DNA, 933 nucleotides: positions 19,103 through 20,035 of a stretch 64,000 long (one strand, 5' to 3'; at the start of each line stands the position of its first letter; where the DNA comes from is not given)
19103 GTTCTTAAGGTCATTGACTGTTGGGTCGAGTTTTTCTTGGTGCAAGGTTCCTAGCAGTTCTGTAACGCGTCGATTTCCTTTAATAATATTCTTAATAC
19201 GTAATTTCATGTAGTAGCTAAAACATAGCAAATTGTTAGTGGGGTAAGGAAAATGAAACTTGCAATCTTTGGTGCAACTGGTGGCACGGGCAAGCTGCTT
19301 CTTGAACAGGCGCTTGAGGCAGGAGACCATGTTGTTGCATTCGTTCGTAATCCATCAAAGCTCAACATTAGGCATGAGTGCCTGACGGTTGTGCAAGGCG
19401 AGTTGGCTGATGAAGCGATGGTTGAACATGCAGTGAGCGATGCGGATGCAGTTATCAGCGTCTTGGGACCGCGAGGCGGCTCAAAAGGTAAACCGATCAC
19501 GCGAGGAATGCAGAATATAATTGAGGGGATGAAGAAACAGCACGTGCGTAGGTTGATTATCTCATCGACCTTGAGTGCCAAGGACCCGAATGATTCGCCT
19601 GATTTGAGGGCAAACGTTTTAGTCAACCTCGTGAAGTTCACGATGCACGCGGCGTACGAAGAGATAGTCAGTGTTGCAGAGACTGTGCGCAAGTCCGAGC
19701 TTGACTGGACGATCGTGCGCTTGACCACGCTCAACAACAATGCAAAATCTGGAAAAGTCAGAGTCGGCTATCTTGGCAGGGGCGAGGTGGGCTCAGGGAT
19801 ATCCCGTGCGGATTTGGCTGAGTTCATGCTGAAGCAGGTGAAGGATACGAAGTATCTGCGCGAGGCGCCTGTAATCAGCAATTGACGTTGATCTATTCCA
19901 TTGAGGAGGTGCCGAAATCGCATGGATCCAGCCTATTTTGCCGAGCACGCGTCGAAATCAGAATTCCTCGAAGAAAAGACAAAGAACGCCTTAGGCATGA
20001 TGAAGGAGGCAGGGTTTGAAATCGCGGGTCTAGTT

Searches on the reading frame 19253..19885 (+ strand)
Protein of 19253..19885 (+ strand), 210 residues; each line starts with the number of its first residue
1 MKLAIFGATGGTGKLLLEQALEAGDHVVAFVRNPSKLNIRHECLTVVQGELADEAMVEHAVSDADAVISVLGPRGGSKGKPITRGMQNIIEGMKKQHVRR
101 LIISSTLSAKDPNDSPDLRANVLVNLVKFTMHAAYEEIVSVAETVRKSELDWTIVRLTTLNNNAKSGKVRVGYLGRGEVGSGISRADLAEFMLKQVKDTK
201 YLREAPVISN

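Call 27: search_protein_families(library=ncbifam, proteins=[window:19253-19885:+])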
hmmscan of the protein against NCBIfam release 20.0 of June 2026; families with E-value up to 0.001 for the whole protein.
window:19253-19885:+ (210 aa): 9 families
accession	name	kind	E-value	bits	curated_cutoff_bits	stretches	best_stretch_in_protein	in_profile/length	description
NF042423.1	oxyalk_red_Shew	equivalog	6.1e-08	32.1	580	1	4-108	12-120/331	2-alkyl-3-oxoalkanoate reductase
NF042422.1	oxyalk_red_OleD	equivalog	7.9e-08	32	580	1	1-111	1-115/329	2-alkyl-3-oxoalkanoate reductase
NF058621.1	DiazavRedAvaA7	equivalog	6.6e-06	26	400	1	1-121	1-129/304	3-diazoavenalumate denitrifying reductase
TIGR03466.1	HpnA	hypoth_equivalog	2.3e-05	23.4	367.65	1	4-70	4-71/327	hopanoid-associated sugar epimerase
NF004520.0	PRK05865.1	equivalog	2.9e-05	22.1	1509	1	1-156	1-124/854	sugar epimerase family protein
NF005065.0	PRK06482.1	equivalog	7.3e-05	22.3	291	1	5-66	7-72/276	SDR family oxidoreductase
NF050030.1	thlkprotThyD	equivalog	8.2e-05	21.9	400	1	1-92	1-96/305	thylakoid membrane protein ThyD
NF006114.0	PRK08263.1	subfamily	0.00017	20.9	290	1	5-65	8-72/280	short chain dehydrogenase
NF006119.0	PRK08264.1-5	subfamily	0.00084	18.9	249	1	5-96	11-102/233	SDR family oxidoreductase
